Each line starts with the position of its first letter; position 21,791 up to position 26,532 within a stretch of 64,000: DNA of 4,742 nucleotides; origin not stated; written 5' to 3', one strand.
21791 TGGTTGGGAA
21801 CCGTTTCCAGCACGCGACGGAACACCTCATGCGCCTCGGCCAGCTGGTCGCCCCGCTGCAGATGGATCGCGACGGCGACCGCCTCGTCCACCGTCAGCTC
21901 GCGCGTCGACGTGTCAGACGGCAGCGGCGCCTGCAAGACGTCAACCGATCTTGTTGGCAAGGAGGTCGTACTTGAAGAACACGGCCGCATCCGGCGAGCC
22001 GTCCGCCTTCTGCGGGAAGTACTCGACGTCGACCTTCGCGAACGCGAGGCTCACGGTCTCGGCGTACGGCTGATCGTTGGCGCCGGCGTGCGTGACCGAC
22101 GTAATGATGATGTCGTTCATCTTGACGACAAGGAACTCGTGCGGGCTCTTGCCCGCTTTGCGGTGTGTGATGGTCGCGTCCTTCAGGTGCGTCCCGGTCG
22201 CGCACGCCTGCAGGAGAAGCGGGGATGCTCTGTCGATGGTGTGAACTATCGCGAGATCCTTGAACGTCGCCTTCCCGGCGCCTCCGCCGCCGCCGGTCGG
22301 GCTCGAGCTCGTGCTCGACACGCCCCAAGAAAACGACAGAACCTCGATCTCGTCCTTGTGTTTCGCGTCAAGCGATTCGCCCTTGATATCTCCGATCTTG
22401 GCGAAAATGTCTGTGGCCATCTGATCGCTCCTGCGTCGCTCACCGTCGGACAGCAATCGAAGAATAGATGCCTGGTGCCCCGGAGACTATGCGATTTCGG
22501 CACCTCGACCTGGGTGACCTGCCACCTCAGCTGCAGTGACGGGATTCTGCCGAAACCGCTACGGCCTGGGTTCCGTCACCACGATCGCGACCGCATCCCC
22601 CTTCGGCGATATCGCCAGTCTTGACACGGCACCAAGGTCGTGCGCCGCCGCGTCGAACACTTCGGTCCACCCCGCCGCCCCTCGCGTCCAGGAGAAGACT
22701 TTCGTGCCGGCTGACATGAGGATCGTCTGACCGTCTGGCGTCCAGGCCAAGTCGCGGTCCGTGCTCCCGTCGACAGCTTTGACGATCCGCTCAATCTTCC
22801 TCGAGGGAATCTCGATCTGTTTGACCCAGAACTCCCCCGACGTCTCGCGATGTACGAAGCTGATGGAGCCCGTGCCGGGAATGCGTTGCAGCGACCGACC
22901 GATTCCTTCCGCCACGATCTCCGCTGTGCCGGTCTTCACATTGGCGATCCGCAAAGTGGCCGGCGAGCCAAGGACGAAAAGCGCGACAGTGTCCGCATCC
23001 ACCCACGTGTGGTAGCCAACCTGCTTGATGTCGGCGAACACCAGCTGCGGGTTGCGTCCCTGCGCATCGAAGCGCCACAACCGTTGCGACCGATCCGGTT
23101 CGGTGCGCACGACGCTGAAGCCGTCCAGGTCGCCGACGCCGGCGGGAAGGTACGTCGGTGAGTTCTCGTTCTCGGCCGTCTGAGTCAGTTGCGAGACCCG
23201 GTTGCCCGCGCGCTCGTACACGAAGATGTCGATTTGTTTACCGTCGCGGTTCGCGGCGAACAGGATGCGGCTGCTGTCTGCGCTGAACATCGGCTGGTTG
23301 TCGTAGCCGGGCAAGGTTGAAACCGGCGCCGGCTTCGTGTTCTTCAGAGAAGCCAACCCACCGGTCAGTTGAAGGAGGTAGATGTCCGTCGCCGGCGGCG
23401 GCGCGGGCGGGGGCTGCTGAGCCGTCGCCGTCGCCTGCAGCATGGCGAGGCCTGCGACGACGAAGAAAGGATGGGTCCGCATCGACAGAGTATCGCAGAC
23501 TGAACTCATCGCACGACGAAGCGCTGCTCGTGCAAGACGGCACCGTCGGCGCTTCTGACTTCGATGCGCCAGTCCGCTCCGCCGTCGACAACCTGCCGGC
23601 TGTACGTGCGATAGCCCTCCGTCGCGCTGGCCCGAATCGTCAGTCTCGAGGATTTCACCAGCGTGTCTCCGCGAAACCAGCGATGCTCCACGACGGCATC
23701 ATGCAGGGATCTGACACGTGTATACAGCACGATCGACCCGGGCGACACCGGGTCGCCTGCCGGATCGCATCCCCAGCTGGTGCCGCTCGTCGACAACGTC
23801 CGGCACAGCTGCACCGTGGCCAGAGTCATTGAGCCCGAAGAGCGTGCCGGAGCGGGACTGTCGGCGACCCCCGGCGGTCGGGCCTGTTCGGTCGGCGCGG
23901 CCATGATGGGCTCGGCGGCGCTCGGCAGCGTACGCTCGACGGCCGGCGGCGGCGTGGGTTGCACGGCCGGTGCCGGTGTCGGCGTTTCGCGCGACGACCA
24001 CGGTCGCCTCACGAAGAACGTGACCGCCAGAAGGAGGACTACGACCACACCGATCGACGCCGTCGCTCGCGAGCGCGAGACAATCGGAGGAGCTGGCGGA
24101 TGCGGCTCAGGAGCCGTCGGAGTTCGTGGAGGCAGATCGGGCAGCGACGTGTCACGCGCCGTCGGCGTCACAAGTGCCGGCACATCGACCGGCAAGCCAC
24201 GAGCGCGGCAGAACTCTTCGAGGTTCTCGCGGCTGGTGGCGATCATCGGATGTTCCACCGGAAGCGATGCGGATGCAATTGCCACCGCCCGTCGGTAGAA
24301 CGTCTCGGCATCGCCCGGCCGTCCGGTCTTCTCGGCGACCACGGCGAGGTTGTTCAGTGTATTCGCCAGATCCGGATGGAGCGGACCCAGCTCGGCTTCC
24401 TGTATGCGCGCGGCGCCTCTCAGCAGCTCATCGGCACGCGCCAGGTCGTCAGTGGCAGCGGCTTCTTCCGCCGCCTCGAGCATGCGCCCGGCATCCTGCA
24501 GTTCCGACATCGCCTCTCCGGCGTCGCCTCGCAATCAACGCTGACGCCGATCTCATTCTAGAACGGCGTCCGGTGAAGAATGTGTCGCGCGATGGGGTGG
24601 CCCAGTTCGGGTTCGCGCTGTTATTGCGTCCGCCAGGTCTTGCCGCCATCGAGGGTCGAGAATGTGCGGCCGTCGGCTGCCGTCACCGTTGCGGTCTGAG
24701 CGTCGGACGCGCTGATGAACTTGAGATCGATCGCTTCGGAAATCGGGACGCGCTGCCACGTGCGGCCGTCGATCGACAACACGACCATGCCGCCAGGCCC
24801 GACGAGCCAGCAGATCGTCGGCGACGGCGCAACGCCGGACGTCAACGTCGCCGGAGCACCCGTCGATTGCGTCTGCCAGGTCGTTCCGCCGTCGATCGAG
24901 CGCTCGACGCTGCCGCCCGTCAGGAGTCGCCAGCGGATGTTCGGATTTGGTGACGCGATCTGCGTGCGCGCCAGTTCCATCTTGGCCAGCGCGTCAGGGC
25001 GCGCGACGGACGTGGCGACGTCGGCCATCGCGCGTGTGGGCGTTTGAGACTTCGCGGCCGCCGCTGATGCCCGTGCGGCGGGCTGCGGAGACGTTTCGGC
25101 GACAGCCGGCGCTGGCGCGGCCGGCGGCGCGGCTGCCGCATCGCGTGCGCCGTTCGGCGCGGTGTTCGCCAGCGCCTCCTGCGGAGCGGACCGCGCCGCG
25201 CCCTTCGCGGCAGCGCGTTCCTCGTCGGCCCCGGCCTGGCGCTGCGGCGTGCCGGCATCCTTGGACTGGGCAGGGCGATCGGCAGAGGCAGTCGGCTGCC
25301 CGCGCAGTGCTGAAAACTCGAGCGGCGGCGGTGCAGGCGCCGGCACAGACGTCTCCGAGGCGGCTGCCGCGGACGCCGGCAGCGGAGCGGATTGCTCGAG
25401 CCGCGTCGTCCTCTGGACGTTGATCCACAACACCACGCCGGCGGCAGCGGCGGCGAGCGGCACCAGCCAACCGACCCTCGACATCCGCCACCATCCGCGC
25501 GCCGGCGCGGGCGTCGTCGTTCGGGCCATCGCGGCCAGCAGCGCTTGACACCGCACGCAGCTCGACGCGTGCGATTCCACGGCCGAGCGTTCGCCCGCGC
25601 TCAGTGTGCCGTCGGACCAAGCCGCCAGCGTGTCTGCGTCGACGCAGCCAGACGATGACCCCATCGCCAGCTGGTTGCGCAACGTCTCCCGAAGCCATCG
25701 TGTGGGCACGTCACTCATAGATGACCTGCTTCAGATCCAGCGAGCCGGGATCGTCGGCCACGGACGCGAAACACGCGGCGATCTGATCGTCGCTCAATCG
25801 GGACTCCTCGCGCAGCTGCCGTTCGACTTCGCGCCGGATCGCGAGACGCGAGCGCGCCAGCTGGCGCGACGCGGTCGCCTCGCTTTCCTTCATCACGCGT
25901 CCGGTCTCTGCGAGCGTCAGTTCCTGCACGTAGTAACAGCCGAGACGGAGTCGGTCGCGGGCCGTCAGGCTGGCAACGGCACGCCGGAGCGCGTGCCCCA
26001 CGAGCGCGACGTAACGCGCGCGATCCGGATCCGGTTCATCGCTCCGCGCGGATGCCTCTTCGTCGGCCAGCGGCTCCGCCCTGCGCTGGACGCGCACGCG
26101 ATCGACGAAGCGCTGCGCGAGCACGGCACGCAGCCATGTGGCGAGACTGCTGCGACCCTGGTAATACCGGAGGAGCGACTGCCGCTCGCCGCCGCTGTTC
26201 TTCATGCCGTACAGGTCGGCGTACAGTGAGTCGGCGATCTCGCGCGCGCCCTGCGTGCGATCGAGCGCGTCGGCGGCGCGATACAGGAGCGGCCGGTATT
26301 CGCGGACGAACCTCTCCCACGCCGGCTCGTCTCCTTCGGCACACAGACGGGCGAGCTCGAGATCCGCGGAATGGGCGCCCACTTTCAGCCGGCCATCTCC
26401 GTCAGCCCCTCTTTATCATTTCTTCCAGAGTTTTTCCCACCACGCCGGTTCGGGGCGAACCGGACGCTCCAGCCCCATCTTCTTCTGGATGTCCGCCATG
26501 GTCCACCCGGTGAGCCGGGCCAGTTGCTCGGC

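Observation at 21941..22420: Orphan T6SS hcp gene without any other T6SS core genes in 64 kb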

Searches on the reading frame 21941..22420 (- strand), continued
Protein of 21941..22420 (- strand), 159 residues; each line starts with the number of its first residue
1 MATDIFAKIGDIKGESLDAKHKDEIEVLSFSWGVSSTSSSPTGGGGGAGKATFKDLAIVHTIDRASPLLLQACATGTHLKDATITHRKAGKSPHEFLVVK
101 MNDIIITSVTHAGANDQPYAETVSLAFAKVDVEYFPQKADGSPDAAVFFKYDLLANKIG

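Call 57: search_solved_structures(query=window:21941-22420:-, max_evalue=0.001, show_alignments=1)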
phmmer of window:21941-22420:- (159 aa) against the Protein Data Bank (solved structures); distinct sequences matched with E-value up to 0.001: 17.
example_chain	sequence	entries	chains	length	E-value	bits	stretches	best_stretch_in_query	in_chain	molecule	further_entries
8yun_A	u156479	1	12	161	6.4e-43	149.5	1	1-157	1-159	Hcp1 family type VI secretion system effector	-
4tv4_A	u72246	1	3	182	1.1e-42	148.8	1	1-157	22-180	Uncharacterized protein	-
1y12_A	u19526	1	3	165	8.4e-40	139.4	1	1-146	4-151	hypothetical protein PA0085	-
4ksr_A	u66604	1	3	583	1.4e-38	135.4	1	1-146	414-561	Type II secretion system protein E, Hemolysin-coregulated protein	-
6ap1_A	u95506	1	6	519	2.1e-38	134.8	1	1-146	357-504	Vacuolar protein sorting-associated protein 4,Protein hcp1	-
4kss_A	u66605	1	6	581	4.4e-38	133.8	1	2-146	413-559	Type II secretion system protein E, hemolysin-coregulated protein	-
7o42_A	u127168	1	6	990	8.6e-38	132.9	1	2-146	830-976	TrwK protein,Protein hcp1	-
3v4h_A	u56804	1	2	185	8.2e-37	129.7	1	1-156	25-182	hypothetical protein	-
5xhh_A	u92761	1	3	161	7.4e-34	120.1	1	1-157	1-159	Hcp1 family type VI secretion system effector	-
5xeu_A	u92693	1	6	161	2.4e-32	115.2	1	1-157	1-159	Hcp1 family type VI secretion system effector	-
7fcf_B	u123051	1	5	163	3e-24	88.9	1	3-157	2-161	Fimbrial protein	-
7fcf_A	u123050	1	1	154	3.4e-22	82.2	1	3-142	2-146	Fimbrial protein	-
9qpe_A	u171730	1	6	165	7.7e-16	61.6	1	10-158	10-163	Hcp family type VI secretion system effector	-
3eaa_A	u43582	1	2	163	1.3e-14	57.6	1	1-145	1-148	EvpC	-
4w64_A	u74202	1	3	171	6.8e-14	55.3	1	11-156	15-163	Type VI secretion system effector, Hcp1 family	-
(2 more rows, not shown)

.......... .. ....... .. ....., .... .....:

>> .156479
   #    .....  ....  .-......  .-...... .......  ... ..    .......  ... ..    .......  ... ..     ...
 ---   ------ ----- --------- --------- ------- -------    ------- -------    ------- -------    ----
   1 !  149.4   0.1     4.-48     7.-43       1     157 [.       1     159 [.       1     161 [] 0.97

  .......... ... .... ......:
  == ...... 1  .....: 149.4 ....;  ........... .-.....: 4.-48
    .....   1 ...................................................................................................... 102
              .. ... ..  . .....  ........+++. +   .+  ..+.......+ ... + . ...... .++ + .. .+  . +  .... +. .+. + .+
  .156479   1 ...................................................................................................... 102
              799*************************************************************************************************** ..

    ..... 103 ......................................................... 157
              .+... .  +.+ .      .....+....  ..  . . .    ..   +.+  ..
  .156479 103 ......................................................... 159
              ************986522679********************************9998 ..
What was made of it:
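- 21941..22420 (-): hcp (tssD), 159 aa, canonical Hcp1-family T6SS tube protein. PDB Hcp1 matches at 6e-43 to 8e-40 (call 57).
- On Hcp / TssD (T6SS inner tube protein, Hcp1 family): phmmer against PDB: 8yun 6.4e-43, 4tv4 1.1e-42, 1y12 (P. aeruginosa Hcp1) 8.4e-40, all end-to-end (call 57).
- Checked: It aligns end to end with solved Hcp1 proteins (8yun 6e-43; P. aeruginosa Hcp1 1y12 8e-40; call 57).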

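Call 67: search_solved_structures(query=L012:4530-6323:-, max_evalue=1e-20, show_alignments=1)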
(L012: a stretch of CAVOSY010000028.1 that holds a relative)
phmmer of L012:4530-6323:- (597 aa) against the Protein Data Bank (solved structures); distinct sequences matched with E-value up to 1e-20: 125 (the best 60 are shown).
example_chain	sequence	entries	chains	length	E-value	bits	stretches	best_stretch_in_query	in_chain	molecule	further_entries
7naa_A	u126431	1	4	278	6.2e-120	404.9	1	1-274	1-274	Non-specific serine/threonine protein kinase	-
5xka_A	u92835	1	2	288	4e-75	256.9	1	3-289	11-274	Serine/threonine-protein kinase PknI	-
5m06_A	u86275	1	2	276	1.5e-74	255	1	3-276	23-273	Serine/threonine-protein kinase PknI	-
5m07_A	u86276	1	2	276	2e-74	254.6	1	3-276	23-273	Serine/threonine-protein kinase PknI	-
5m09_A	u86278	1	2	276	8.6e-74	252.5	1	3-276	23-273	Serine/threonine-protein kinase PknI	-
5m08_A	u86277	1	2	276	1.3e-73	252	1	3-276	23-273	Serine/threonine-protein kinase PknI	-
2h34_A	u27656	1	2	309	4.7e-51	177.5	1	5-271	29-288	Serine/threonine-protein kinase pknE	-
1mru_A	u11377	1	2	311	1.8e-49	172.3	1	12-287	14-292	Probable serine/threonine-protein kinase pknB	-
6b2p_A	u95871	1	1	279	6.7e-49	170.4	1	12-268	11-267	Serine/threonine-protein kinase PknB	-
5u94_A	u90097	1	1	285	7.5e-49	170.2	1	12-268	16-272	Serine/threonine-protein kinase PknB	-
1o6y_A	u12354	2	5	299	8.9e-49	169.9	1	12-268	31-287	SERINE/THREONINE-PROTEIN KINASE PKNB | Probable serine/threonine-protein kinase pknB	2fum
3f69_A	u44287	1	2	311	1.1e-48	169.6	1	12-287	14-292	Serine/threonine-protein kinase pknB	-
3orm_A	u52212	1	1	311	2.1e-48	168.7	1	12-287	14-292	Serine/threonine protein kinase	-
3ori_A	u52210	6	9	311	2.5e-48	168.5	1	12-287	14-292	Serine/threonine protein kinase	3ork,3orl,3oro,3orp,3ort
3f61_A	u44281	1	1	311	3.5e-48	168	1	12-287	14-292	Serine/threonine-protein kinase pknB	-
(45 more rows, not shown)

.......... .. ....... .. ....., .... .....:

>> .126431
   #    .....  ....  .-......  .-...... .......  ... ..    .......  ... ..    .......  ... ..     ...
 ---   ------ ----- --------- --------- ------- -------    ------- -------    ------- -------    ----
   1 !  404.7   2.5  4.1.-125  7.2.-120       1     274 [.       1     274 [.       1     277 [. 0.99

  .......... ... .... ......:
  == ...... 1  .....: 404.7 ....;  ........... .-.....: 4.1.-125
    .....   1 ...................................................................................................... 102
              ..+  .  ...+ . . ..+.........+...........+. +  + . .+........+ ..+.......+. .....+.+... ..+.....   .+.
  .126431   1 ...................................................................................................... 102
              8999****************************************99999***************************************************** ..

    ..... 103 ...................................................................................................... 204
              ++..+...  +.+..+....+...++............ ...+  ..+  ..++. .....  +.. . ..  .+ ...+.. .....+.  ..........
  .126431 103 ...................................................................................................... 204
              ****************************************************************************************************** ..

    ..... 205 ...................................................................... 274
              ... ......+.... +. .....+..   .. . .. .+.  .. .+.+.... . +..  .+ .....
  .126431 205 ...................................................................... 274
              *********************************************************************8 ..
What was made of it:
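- One of these (L012) has a neighbouring kinase that is a close match to the M. tuberculosis PknF-type kinase (7naa, 6e-120; call 67).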

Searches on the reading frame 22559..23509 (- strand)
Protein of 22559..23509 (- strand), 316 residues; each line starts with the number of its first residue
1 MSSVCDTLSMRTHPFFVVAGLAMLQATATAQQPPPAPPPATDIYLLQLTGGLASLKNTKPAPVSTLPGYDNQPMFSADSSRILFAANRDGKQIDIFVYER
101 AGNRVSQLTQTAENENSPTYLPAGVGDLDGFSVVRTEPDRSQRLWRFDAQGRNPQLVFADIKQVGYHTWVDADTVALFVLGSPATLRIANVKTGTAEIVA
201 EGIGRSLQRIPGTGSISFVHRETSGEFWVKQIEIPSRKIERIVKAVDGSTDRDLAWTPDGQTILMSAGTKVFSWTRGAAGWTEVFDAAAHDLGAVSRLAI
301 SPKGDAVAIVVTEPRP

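Call 5: search_protein_families(library=pfam, proteins=[window:22559-23509:-], max_evalue=0.01)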
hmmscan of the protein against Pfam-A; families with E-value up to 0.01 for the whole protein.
window:22559-23509:- (316 aa): 1 family
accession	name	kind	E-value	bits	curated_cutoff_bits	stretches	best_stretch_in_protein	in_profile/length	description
PF07676.18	PD40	-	1.7e-08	34.6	20.9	1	65-97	6-38/38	WD40-like Beta Propeller Repeat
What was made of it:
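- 22559..23509 (-): Upstream neighbour: secreted PD40 beta-propeller protein (not TolB). Context only, not part of the conserved module. PF07676 at 1.7e-8 (call 5).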

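Call 15: search_protein_families(library=ncbifam, proteins=[window:22559-23509:-], max_evalue=0.001)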
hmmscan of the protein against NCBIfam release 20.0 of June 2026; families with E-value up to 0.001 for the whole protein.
window:22559-23509:- (316 aa): 2 families
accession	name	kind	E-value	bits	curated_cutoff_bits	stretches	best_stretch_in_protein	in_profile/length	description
TIGR02800.1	propeller_TolB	equivalog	4.7e-08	32.4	343.15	1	54-124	221-290/418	Tol-Pal system beta propeller repeat protein TolB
NF053518.1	DipepPtdsDpp5Prph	equivalog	0.00012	20.8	900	0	91-180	40-124/655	dipeptidyl-peptidase Dpp5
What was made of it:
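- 22559..23509 (-): TolB model 32 against 343 bits (call 15).
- Checked: The 'TolB-like' gene (22559-23509) is a signal-peptide PD40 beta-propeller that scores far below the TolB model (32 against 343 bits; call 15).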

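Call 32: list_cluster_members(proteins=[P0001, window:22559-23509:-, window:24621-25718:-, window:20596-21891:-, window:20596-21990:-])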
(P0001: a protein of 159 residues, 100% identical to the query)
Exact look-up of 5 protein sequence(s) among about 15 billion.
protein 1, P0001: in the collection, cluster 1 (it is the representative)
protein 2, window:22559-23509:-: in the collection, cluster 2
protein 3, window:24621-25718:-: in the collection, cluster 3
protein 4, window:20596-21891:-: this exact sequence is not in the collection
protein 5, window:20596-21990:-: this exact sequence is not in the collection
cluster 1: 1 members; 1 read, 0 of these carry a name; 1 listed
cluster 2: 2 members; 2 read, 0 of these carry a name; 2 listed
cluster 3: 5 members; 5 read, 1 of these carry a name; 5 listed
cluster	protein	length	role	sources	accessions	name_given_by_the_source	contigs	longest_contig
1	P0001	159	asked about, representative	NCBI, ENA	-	-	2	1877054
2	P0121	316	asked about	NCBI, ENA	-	-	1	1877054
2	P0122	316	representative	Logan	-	-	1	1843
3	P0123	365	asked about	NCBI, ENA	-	-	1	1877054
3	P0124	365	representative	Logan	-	-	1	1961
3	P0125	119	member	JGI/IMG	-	photosystem II stability/assembly factor-like uncharacterized protein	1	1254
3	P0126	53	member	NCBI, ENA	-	-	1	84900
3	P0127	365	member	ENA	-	-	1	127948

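Call 54: search_protein_families(library=padloc, proteins=[window:22559-23509:-], max_evalue=0.01)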
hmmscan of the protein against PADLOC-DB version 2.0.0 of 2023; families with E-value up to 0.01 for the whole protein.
window:22559-23509:- (316 aa): 0 families

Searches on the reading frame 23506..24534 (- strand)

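Call 5: search_protein_families(library=pfam, proteins=[window:23506-24534:-], max_evalue=0.01)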
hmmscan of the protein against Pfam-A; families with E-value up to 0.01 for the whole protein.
window:23506-24534:- (342 aa): 7 families
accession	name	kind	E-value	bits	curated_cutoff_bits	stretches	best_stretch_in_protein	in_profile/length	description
PF13424.12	TPR_12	-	4.3e-12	46.5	30.1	1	26-87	14-75/77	Tetratricopeptide repeat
PF13374.12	TPR_10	-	2e-09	37.6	27.5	1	56-96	1-41/42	Tetratricopeptide repeat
PF11141.13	DUF2914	-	2.8e-09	37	23.6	1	282-341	4-62/62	Protein of unknown function (DUF2914)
PF24885.1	TPR_NPHP3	-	5.9e-08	32.8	100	1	31-106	115-190/239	Nephrocystin-3 TPR domain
PF07719.23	TPR_2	-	0.0018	18.7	27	1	57-87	1-31/34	Tetratricopeptide repeat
PF00515.34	TPR_1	-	0.0029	17.8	27.8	1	57-86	1-30/34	Tetratricopeptide repeat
PF24430.1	DUF7553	-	0.0051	17.7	27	1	11-71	5-65/85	Family of unknown function (DUF7553)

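Call 15: search_protein_families(library=ncbifam, proteins=[window:23506-24534:-], max_evalue=0.001)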
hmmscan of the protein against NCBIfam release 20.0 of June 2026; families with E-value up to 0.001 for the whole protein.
window:23506-24534:- (342 aa): 1 family
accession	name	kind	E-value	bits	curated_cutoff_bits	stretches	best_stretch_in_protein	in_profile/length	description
NF040586.1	FxSxx_TPR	equivalog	4.3e-07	28.8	300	1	19-113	644-738/830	FxSxx-COOH system tetratricopeptide repeat protein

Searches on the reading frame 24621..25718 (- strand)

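Call 5: search_protein_families(library=pfam, proteins=[window:24621-25718:-], max_evalue=0.01)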
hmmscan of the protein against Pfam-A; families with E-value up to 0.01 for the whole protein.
window:24621-25718:- (365 aa): 3 families
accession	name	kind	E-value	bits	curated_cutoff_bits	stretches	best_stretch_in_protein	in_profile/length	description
PF14870.12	PSII_BNR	-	1.2e-05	25.2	27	1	267-364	36-139/303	Photosynthesis system II assembly factor YCF48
PF13490.11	zf-HC2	-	9.8e-05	22.8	22.2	1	31-58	8-35/35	Putative zinc-finger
PF02012.26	BNR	-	0.0088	16.3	27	0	273-283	2-12/12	BNR/Asp-box repeat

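Call 15: search_protein_families(library=ncbifam, proteins=[window:24621-25718:-], max_evalue=0.001)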
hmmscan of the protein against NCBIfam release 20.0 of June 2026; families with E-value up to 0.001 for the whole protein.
window:24621-25718:- (365 aa): 2 families
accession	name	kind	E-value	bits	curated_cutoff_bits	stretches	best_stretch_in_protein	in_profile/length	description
NF010237.0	PRK13684.1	equivalog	1.4e-05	24.3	326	1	267-364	64-166/334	photosynthesis system II assembly factor Ycf48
NF045728.1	glycosyl_F510_1955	equivalog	0.00013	21.3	175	1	271-363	117-211/246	F510_1955 family glycosylhydrolase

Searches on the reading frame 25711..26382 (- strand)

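Call 5: search_protein_families(library=pfam, proteins=[window:25711-26382:-], max_evalue=0.01)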
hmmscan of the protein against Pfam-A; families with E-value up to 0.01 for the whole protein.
window:25711-26382:- (223 aa): 2 families
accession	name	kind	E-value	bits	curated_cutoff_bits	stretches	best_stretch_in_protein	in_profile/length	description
PF04545.22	Sigma70_r4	-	1.2e-05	25.1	24.1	1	135-183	1-49/50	Sigma-70, region 4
PF08281.18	Sigma70_r4_2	-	0.0098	16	25.7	1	131-181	3-53/54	Sigma-70, region 4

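Call 15: search_protein_families(library=ncbifam, proteins=[window:25711-26382:-], max_evalue=0.001)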
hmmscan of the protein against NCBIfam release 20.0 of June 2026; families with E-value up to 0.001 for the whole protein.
window:25711-26382:- (223 aa): 25 families
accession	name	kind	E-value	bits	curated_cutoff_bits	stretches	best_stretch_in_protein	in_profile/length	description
TIGR03001.1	Sig-70_gmx1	subfamily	1.6e-18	66.9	154.6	1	4-208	23-231/244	RNA polymerase sigma-70 factor, Myxococcales family 1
TIGR02937.1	sigma70-ECF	superfamily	4.9e-14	52.3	42.9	1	21-184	2-163/165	sigma-70 family RNA polymerase sigma factor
NF008888.0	PRK11922.1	equivalog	1.8e-11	44.1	204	1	4-192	14-202/231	RNA polymerase sigma factor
NF004113.0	PRK05602.1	equivalog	1.9e-10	40.7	208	1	4-193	29-208/211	RNA polymerase sigma factor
NF009166.1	PRK12513.1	equivalog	1.1e-08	35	206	1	4-184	6-181/193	RNA polymerase sigma factor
NF009168.0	PRK12515.1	subfamily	7.9e-08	32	236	1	72-180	65-175/189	RNA polymerase sigma factor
TIGR02952.1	Sig70_famx2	equivalog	9.9e-07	28.8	206.45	1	73-176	56-160/170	ECF subfamily RNA polymerase sigma factor, BldN family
TIGR02954.1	Sig70_famx3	hypoth_equivalog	1.4e-06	28.1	188.5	1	8-188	4-169/170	RNA polymerase sigma-70 factor, TIGR02954 family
TIGR02479.1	FliA_WhiG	subfamily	2.3e-06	27.5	189.6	1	112-173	149-210/224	FliA/WhiG family RNA polymerase sigma factor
NF007220.0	PRK09639.1-5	equivalog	2.6e-06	27.3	260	1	73-195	47-173/181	RNA polymerase sigma factor SigX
NF007229.0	PRK09647.1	equivalog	4e-06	26.3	265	1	17-194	41-210/220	RNA polymerase sigma factor SigE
NF009173.0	PRK12520.1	equivalog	7.7e-06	25.8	255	1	74-121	47-94/191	RNA polymerase sigma factor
NF009190.0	PRK12538.1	equivalog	9.8e-06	25.4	303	1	72-192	107-225/233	RNA polymerase sigma factor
NF004935.0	PRK06288.1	equivalog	3.7e-05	23.5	343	1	118-184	194-260/270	RNA polymerase sigma factor WhiG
NF006930.0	PRK09415.1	subfamily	5.1e-05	23.2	198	1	71-188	58-177/179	RNA polymerase factor sigma C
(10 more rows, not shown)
